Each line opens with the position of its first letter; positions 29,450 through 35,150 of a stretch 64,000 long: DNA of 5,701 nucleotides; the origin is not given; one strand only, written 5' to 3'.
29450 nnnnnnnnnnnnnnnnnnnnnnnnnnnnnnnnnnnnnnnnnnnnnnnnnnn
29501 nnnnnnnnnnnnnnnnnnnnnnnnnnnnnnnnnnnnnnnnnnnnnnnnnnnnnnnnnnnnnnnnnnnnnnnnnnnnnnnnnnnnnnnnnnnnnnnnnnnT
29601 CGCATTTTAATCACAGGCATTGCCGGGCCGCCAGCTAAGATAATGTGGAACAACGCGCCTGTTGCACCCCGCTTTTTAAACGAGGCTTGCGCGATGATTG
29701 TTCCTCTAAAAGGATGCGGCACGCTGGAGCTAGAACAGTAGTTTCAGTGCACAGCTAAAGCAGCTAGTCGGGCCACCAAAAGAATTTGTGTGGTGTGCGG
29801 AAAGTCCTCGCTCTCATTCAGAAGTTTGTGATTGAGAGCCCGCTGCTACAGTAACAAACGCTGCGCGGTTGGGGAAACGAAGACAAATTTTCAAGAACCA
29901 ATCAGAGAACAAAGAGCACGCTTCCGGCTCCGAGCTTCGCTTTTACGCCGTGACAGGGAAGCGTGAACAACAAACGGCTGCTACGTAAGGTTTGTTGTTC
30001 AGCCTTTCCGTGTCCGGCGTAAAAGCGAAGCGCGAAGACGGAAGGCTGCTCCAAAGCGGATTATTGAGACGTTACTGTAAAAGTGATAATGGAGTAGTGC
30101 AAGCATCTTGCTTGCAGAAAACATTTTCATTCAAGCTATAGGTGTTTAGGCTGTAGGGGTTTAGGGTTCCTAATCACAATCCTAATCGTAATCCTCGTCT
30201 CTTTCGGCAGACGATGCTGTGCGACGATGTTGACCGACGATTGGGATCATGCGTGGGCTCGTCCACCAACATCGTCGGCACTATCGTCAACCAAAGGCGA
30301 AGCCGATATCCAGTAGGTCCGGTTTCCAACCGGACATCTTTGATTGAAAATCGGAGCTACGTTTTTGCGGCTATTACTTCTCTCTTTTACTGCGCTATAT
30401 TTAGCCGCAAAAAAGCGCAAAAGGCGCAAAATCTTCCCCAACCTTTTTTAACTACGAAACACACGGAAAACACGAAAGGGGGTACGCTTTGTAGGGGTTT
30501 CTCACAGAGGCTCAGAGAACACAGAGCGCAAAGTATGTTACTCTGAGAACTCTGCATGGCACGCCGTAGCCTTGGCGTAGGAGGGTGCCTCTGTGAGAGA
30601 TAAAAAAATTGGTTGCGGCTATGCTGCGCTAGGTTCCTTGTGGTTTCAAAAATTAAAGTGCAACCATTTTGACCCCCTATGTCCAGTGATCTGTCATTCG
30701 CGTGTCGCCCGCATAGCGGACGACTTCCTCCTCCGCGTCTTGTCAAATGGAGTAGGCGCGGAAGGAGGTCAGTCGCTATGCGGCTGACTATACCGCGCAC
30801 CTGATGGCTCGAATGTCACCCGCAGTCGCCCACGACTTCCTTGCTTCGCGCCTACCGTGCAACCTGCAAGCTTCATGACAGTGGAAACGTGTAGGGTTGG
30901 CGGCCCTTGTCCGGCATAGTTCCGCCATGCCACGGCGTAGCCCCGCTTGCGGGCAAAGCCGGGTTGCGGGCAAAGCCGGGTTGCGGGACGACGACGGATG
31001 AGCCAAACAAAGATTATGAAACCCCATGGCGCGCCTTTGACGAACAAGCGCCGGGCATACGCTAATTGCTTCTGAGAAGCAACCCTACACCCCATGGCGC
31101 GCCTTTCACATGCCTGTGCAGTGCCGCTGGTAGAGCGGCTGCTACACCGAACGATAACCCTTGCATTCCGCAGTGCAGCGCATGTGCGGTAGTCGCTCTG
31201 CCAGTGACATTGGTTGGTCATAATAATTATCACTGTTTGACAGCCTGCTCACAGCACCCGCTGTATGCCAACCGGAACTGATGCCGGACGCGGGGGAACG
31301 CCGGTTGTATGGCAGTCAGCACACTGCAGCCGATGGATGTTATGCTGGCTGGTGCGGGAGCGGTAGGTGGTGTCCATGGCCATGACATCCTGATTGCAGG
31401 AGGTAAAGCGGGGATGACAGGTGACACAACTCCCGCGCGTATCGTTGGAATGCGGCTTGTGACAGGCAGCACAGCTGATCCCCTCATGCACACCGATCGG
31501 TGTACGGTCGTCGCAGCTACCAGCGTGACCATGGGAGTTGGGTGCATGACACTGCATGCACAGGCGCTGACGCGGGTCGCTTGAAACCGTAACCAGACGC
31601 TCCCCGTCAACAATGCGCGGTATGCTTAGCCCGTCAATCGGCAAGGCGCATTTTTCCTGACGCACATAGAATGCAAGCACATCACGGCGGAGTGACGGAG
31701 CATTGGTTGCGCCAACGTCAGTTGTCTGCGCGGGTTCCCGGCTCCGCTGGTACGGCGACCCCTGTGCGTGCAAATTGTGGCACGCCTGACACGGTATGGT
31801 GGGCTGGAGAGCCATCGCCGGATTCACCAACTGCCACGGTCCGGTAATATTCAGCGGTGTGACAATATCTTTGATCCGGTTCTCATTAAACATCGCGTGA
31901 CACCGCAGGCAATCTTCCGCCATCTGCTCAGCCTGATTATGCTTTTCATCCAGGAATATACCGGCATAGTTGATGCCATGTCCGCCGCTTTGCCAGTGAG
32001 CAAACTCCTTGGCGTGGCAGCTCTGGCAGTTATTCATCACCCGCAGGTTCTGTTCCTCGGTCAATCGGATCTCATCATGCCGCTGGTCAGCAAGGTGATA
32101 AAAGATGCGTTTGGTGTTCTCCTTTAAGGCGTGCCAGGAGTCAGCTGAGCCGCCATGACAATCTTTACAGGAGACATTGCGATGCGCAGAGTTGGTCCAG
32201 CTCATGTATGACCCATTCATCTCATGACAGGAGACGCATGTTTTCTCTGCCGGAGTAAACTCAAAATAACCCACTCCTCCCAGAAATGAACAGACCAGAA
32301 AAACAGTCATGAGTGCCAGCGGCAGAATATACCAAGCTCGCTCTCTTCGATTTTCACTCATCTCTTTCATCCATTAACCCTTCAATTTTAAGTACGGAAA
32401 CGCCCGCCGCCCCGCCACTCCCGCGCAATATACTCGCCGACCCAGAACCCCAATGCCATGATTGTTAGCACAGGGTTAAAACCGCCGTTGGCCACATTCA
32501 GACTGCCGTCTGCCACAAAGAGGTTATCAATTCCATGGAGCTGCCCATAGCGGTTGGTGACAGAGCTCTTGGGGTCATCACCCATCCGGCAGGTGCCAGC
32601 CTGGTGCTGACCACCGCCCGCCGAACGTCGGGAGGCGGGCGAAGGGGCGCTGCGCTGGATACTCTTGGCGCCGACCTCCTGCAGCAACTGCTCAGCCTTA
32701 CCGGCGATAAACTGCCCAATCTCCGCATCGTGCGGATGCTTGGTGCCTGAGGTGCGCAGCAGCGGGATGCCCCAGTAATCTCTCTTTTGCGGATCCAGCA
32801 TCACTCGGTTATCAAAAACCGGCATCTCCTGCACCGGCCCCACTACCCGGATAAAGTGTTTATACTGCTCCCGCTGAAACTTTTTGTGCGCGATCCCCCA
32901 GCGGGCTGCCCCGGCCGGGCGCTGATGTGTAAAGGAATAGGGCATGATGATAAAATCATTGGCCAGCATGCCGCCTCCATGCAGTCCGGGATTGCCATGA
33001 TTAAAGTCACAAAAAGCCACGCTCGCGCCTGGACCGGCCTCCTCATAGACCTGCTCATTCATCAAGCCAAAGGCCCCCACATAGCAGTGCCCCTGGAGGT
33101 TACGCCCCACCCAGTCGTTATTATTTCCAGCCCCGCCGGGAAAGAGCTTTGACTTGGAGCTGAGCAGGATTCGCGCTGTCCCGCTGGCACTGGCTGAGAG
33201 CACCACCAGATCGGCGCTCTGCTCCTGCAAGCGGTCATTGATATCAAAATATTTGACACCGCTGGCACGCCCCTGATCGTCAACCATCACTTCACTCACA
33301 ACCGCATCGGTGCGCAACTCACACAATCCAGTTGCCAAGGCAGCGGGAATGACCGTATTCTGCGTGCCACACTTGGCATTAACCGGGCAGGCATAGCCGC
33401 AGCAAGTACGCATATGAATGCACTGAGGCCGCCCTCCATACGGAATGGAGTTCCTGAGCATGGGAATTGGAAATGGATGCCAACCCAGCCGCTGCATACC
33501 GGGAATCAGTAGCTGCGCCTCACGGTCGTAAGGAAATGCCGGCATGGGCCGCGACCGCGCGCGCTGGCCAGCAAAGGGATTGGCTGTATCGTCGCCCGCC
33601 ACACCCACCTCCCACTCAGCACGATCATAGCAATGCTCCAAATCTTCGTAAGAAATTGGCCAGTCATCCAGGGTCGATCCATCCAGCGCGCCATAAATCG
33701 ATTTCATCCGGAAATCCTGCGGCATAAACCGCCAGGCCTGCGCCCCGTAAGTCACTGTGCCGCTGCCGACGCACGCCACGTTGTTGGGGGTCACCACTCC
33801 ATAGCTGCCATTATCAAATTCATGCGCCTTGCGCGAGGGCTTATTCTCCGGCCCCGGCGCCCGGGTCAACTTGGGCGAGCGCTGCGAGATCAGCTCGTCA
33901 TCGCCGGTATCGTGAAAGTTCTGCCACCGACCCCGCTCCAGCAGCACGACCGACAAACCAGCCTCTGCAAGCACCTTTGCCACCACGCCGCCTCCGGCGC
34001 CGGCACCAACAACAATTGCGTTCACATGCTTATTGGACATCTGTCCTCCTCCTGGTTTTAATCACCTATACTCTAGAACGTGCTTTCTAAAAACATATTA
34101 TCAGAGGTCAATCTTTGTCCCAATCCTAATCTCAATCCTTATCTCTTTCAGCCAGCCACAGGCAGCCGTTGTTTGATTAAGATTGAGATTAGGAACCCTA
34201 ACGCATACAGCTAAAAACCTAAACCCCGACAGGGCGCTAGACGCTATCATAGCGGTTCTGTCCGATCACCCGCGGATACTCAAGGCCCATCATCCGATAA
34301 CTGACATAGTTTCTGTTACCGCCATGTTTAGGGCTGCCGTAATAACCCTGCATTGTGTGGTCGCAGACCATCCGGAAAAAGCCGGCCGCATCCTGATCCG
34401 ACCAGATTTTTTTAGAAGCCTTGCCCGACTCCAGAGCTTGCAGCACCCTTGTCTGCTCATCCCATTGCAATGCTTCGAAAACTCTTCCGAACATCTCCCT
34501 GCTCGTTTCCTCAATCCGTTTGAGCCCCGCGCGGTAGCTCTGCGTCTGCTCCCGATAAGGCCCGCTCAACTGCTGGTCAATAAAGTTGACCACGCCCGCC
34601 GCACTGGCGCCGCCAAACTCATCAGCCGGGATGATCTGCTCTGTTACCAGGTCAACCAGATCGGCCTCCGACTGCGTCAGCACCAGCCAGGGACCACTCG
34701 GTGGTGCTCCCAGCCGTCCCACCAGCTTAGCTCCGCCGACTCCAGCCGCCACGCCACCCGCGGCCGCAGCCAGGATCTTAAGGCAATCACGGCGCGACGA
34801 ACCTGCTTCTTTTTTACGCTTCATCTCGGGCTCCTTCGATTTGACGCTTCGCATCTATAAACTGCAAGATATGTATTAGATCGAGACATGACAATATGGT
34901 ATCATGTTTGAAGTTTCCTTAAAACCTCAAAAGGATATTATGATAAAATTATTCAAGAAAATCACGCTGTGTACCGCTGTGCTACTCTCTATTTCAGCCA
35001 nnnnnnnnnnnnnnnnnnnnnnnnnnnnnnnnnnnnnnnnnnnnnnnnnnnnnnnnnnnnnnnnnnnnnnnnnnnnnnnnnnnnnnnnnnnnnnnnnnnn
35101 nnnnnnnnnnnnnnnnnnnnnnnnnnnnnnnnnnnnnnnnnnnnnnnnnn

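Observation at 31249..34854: GADH-like three-subunit flavoprotein dehydrogenase whose cytochrome subunit is a membrane-anchored nonahaem NapC/NrfH-like protein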

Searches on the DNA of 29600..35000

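Call 75: search_rna_families(source=window, start=29600, end=35000, threshold=evalue, max_evalue=1)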
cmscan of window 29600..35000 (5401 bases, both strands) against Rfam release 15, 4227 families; matches with E-value up to 1: 3.
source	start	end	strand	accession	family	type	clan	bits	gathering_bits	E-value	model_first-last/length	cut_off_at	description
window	29949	30015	-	RF03653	mir-971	Gene; miRNA;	-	26.8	53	0.033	1-77/77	no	mir-971 microRNA precursor family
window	29947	30019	+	RF03653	mir-971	Gene; miRNA;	-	22.8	53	0.37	1-77/77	no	mir-971 microRNA precursor family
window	33162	33224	-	RF03375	MIR1094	Gene; miRNA;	-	22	80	0.46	22-80/104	no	MIR1094 microRNA precursor family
